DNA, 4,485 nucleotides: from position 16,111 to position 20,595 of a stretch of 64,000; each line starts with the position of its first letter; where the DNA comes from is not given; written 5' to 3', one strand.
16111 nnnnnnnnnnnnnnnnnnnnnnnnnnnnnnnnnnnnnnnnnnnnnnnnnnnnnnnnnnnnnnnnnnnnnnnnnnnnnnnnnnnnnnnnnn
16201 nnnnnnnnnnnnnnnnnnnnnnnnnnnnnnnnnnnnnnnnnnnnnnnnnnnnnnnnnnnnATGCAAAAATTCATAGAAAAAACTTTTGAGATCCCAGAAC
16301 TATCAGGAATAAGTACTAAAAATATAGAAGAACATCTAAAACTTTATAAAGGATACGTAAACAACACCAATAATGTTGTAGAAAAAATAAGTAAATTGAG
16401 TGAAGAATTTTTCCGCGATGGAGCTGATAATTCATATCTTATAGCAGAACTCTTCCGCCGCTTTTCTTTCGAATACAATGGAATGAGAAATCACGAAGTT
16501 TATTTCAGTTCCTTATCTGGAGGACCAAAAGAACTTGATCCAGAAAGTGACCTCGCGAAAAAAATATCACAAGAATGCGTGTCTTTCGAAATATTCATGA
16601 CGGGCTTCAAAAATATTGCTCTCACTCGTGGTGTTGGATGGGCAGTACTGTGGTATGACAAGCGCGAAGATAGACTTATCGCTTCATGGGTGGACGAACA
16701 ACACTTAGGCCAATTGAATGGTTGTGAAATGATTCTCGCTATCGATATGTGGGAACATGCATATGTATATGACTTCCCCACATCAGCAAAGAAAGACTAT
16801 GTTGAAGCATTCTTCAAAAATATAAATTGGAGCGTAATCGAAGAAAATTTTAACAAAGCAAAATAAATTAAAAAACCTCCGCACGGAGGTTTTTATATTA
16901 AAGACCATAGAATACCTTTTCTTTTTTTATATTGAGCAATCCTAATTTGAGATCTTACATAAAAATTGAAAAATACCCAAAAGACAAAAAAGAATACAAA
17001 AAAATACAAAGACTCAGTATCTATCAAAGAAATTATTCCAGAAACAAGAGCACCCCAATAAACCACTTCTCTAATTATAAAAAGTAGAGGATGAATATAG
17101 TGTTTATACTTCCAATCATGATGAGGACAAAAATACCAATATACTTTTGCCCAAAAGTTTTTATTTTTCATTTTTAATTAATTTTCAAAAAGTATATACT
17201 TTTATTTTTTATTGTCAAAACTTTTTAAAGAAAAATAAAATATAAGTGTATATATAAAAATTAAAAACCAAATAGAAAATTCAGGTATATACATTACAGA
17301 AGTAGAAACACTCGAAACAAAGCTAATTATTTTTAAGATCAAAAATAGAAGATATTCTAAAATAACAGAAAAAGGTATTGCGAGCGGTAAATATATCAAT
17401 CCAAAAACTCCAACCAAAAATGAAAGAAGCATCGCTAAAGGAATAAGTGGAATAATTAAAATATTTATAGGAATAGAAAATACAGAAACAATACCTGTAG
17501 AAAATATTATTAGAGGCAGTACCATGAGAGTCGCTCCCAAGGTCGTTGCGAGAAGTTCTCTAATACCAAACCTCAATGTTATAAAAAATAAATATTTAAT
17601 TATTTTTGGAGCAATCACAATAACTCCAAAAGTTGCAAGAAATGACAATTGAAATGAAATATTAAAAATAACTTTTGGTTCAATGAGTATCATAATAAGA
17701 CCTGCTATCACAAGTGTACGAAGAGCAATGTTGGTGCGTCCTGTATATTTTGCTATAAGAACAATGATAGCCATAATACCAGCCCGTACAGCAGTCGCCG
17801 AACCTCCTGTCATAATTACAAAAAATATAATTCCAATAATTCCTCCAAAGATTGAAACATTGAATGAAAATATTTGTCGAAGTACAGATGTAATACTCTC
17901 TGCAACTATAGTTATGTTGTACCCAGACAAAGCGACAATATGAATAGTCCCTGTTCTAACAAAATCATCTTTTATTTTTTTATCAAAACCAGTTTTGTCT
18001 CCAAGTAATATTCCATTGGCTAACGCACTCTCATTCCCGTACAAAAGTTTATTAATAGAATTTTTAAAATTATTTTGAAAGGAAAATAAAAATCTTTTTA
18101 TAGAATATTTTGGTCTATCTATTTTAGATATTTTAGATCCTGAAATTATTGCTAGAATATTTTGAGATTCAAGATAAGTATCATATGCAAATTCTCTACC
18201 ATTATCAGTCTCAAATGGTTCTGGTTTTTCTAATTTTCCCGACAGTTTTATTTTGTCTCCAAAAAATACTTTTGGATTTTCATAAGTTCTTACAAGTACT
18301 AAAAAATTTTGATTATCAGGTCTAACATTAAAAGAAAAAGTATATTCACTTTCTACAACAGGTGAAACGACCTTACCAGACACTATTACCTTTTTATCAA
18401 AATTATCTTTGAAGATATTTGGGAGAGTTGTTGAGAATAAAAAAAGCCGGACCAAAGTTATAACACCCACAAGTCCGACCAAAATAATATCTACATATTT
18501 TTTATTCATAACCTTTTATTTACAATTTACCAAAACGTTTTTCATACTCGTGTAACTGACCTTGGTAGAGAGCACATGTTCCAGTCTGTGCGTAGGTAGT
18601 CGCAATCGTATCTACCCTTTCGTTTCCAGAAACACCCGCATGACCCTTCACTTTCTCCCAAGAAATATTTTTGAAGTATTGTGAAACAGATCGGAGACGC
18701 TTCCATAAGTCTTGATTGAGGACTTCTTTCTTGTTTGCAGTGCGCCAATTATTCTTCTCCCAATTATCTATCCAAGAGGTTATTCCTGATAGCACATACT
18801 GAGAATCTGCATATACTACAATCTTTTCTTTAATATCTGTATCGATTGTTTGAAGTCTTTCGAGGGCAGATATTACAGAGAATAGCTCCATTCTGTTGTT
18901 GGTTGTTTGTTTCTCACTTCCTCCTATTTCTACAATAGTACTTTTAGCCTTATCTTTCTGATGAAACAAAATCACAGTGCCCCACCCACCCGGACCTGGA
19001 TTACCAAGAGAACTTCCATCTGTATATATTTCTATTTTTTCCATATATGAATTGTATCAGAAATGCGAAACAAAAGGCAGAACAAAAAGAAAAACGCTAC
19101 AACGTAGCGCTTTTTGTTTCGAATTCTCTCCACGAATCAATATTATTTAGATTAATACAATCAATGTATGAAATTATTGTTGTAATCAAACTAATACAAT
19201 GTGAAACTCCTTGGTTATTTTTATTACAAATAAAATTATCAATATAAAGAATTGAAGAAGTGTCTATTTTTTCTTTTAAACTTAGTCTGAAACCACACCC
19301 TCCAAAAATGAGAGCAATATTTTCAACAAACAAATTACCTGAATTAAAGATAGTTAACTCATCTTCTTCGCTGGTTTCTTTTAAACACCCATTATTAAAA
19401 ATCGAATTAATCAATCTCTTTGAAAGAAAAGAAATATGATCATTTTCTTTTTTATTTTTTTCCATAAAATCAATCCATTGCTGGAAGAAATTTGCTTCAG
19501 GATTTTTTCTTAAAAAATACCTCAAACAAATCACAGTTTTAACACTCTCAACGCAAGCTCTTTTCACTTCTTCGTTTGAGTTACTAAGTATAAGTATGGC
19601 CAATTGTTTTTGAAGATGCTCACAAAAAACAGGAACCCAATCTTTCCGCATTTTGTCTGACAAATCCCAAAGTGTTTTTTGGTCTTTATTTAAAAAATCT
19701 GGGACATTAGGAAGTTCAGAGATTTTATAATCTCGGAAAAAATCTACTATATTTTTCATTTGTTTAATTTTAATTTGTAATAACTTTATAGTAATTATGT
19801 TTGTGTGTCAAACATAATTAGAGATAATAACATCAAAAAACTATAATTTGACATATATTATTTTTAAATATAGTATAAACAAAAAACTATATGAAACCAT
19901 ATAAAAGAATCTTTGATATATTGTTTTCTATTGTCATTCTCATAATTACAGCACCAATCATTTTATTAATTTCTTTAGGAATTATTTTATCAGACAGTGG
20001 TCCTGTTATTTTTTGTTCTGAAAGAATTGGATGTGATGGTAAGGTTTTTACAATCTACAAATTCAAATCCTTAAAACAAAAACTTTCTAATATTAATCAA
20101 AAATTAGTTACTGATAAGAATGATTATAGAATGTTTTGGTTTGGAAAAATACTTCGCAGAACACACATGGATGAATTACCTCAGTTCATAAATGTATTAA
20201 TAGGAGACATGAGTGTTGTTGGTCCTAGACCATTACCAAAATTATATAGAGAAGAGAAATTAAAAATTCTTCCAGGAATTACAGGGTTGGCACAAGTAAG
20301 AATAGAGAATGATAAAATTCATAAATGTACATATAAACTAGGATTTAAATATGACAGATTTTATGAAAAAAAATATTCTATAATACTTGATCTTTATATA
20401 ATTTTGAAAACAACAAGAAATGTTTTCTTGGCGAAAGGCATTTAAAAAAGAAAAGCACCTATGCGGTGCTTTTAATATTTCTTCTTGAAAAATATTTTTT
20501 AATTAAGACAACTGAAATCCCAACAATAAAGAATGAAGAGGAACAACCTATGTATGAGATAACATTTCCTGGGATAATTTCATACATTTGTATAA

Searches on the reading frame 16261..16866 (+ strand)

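Call 76: search_protein_families(library=pfam, proteins=[window:16261-16866:+], max_evalue=0.001)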
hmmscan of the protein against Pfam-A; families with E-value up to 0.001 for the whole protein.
window:16261-16866:+ (201 aa): 2 families
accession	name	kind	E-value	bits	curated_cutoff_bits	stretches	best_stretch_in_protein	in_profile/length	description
PF02777.23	Sod_Fe_C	-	1.1e-21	77.2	20.9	1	94-195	1-101/102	Iron/manganese superoxide dismutases, C-terminal domain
PF00081.27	Sod_Fe_N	-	2.3e-05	25.2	27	1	18-86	19-82/82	Iron/manganese superoxide dismutases, alpha-hairpin domain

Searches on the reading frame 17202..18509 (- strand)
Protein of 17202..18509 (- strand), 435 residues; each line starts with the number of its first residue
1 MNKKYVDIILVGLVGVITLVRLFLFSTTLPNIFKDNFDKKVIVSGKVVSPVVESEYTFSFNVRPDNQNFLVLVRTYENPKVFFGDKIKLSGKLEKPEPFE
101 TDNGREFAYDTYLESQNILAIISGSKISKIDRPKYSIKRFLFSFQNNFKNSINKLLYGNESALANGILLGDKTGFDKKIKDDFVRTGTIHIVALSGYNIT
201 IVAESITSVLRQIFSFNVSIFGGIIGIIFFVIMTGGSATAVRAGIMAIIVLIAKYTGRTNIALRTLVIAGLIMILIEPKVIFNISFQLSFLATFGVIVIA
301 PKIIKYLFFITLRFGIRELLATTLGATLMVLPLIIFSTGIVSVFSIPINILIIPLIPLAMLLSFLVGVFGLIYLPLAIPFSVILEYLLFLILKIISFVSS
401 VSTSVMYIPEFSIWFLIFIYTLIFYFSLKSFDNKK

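Call 76: search_protein_families(library=pfam, proteins=[window:17202-18509:-], max_evalue=0.001)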
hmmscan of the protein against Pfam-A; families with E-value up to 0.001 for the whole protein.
window:17202-18509:- (435 aa): 2 families
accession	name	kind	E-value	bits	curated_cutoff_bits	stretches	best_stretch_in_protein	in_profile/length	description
PF03772.21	Competence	-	6.7e-50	170.4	23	1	167-426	1-263/270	Competence protein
PF13567.11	DUF4131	-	2.1e-08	34.5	31.6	1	26-129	54-164/165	Domain of unknown function (DUF4131)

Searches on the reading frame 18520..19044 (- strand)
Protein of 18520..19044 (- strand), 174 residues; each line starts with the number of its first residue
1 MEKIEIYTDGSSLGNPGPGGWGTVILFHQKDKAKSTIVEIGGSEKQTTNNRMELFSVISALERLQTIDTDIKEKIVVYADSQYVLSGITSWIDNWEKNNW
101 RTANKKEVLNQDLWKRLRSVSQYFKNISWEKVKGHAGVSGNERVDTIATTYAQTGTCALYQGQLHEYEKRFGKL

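Call 76: search_protein_families(library=pfam, proteins=[window:18520-19044:-], max_evalue=0.001)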
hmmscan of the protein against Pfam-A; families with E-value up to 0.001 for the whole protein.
window:18520-19044:- (174 aa): 1 family
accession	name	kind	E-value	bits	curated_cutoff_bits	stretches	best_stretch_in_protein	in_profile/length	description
PF00075.30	RNase_H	-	2e-42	145.2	25.8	1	2-151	2-139/141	RNase H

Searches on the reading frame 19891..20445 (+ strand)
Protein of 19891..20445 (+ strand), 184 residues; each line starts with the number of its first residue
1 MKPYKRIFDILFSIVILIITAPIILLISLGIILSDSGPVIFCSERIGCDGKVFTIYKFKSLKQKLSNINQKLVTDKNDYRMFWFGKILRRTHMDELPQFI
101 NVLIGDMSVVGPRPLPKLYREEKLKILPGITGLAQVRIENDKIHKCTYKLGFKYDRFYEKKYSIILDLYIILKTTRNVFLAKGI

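Call 76: search_protein_families(library=pfam, proteins=[window:19891-20445:+], max_evalue=0.001)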
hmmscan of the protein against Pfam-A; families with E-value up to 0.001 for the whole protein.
window:19891-20445:+ (184 aa): 1 family
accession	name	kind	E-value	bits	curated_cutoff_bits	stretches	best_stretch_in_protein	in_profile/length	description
PF02397.22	Bac_transf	-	1.2e-53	181.8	27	1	5-179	1-178/179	Bacterial sugar transferase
